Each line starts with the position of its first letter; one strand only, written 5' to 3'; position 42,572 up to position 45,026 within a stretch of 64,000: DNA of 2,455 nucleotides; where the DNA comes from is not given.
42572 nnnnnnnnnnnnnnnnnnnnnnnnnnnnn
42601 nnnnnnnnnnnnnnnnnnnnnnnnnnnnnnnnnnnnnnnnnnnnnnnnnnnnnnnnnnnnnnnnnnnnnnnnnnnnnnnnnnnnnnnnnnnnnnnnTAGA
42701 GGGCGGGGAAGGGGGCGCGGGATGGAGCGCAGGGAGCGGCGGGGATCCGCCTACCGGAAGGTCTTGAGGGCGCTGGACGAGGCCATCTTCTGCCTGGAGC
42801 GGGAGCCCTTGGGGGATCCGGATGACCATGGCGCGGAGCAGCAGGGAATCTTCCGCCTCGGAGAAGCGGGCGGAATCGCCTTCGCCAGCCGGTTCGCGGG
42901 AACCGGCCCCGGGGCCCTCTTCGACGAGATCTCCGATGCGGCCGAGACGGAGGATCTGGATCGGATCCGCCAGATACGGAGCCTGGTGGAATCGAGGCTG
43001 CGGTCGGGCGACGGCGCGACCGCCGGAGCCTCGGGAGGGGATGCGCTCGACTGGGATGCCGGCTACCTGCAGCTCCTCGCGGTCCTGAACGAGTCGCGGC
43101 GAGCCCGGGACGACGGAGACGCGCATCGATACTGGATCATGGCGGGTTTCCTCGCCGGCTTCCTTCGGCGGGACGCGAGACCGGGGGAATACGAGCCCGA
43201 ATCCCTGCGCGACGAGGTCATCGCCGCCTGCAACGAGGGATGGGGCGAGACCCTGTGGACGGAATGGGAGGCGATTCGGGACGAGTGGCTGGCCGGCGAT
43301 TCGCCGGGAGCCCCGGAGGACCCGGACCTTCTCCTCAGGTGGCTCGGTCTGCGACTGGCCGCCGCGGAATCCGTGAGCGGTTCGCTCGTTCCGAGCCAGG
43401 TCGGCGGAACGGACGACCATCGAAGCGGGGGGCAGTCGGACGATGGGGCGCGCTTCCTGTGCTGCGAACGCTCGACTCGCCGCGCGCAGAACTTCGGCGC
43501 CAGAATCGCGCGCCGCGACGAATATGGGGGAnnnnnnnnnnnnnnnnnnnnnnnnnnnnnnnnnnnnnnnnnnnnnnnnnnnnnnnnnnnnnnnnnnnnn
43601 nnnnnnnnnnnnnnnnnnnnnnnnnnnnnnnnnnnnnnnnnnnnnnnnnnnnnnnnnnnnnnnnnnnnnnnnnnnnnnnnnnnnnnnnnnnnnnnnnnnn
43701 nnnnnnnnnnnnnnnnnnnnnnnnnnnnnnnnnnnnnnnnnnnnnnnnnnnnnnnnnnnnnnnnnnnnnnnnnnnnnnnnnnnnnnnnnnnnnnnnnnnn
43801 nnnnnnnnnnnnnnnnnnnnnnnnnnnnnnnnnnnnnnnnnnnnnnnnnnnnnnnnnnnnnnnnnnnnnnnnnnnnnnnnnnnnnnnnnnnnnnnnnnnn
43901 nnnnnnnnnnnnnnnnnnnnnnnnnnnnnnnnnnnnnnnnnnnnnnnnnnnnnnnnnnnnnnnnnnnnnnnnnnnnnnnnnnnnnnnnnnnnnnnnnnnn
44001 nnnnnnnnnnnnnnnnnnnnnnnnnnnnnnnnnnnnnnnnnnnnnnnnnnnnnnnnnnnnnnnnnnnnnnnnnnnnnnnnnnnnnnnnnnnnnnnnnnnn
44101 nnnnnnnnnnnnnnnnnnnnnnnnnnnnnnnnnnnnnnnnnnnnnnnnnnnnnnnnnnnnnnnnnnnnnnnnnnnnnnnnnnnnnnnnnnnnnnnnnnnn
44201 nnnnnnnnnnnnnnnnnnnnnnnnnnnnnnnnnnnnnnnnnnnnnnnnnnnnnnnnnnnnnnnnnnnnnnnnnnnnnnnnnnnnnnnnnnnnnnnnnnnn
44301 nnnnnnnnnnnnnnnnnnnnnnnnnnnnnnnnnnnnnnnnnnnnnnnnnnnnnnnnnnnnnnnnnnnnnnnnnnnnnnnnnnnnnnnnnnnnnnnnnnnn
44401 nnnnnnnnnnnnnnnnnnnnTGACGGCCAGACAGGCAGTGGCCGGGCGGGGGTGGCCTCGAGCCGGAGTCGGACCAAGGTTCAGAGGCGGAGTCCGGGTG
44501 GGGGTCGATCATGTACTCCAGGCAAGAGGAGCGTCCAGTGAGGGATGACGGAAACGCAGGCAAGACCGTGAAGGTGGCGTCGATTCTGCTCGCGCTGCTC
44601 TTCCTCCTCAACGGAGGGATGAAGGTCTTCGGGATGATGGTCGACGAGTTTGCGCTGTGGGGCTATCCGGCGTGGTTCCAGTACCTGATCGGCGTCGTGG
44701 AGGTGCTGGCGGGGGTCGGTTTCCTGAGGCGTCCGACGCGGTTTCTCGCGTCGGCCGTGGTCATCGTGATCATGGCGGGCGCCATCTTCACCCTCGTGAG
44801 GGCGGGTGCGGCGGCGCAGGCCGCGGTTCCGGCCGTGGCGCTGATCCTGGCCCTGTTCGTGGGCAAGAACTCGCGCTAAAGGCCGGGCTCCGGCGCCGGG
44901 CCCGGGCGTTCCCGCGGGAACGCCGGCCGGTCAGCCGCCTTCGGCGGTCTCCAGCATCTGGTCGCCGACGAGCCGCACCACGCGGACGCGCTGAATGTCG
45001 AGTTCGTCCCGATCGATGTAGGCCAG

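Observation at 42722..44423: Tandem pair of uncharacterised paralogues with a conserved C-terminal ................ motif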

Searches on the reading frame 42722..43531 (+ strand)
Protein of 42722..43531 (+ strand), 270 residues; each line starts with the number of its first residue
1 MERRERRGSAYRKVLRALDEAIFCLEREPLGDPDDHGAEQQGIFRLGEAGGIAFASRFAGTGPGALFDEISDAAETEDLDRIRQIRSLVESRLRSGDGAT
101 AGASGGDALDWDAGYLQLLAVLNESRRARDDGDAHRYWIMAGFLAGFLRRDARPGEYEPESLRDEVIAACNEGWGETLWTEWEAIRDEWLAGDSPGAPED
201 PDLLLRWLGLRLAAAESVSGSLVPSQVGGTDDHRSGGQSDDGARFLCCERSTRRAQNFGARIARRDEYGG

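Call 4: search_protein_families(library=pfam, proteins=[window:42722-43531:+], max_evalue=1)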
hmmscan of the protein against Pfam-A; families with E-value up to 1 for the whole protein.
window:42722-43531:+ (270 aa): 0 families

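Call 5: search_protein_families(library=ncbifam, proteins=[window:42722-43531:+], max_evalue=1)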
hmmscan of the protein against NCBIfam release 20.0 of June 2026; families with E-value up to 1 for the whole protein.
window:42722-43531:+ (270 aa): 0 families

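Call 7: search_protein_families(library=padloc, proteins=[window:42722-43531:+], max_evalue=1)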
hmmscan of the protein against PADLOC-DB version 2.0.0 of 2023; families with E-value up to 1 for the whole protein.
window:42722-43531:+ (270 aa): 0 families

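Call 8: search_protein_families(library=phrogs, proteins=[window:42722-43531:+], max_evalue=1)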
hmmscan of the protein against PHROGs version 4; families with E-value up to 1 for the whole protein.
window:42722-43531:+ (270 aa): 2 families
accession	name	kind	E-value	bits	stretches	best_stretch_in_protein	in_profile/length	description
phrog_6228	-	unknown function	0.058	14.9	1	135-188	44-86/92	-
phrog_12066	-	unknown function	0.077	14.1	0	82-124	14-55/64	-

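Call 10: find_homologous_proteins(query=window:42722-43531:+)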
Query window:42722-43531:+ (270 aa): 57 proteins with E <= 0.001 among 8000 candidates.
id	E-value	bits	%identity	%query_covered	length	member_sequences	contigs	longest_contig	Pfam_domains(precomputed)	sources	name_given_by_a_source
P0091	1.5e-167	574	97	100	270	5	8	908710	-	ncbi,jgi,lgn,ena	-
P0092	9.8e-157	539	93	99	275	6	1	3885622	-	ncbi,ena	-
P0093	2.7e-144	498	87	99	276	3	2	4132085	-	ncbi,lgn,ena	-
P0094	5.8e-129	448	80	98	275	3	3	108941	-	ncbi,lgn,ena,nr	ncbi:MAG: hypothetical protein F4Z72_14405 [Gemmatimonadales bacterium]|nr:hypothetical protein [Can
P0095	4.7e-128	445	81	98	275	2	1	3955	-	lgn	-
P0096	1.2e-126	440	78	99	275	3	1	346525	-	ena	-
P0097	2.2e-126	439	78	98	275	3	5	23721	-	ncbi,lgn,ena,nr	ncbi:MAG: hypothetical protein F4Z33_01065 [Gemmatimonadales bacterium]|nr:hypothetical protein [Gem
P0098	3.5e-125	435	77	98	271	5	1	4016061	-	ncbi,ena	-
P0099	4.1e-124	432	78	98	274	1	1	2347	-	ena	-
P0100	4.7e-124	432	78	96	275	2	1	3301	-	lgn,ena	-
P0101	5.1e-124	431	76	99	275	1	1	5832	-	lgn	-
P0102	1.5e-123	430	77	98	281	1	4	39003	-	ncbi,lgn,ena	-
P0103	6.9e-123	428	77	98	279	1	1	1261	-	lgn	-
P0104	2.0e-122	426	78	98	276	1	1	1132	-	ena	-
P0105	1.9e-121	423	77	98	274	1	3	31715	-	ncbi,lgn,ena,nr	ncbi:MAG: hypothetical protein F4164_13340 [Gemmatimonadales bacterium]|nr:hypothetical protein [Gem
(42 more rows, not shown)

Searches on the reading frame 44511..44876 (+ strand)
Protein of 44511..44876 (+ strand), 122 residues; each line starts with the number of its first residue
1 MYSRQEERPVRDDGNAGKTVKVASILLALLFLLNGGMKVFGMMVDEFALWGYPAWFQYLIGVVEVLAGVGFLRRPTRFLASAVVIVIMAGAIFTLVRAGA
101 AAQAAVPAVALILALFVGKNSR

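Call 4: search_protein_families(library=pfam, proteins=[window:44511-44876:+], max_evalue=1)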
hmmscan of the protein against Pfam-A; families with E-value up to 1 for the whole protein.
window:44511-44876:+ (122 aa): 4 families
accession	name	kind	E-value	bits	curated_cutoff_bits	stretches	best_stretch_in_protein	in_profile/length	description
PF13564.11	DoxX_2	-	3e-12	47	26.3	1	22-116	1-102/103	DoxX-like family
PF07681.17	DoxX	-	4e-05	24.6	23.6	1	25-95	7-83/85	DoxX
PF07291.16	MauE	-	0.0002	22.1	27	1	19-98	4-93/128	Methylamine utilisation protein MauE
PF03729.18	DUF308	-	0.0059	17.3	25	1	17-72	18-72/73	Short repeat of unknown function (DUF308)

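Call 5: search_protein_families(library=ncbifam, proteins=[window:44511-44876:+], max_evalue=1)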
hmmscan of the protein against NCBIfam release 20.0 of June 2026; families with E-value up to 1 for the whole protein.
window:44511-44876:+ (122 aa): 1 family
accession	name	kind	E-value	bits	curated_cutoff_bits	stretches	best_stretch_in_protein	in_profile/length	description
NF041554.1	SA1362_fam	subfamily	0.032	14.4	42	1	57-97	2-46/70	SA1362 family protein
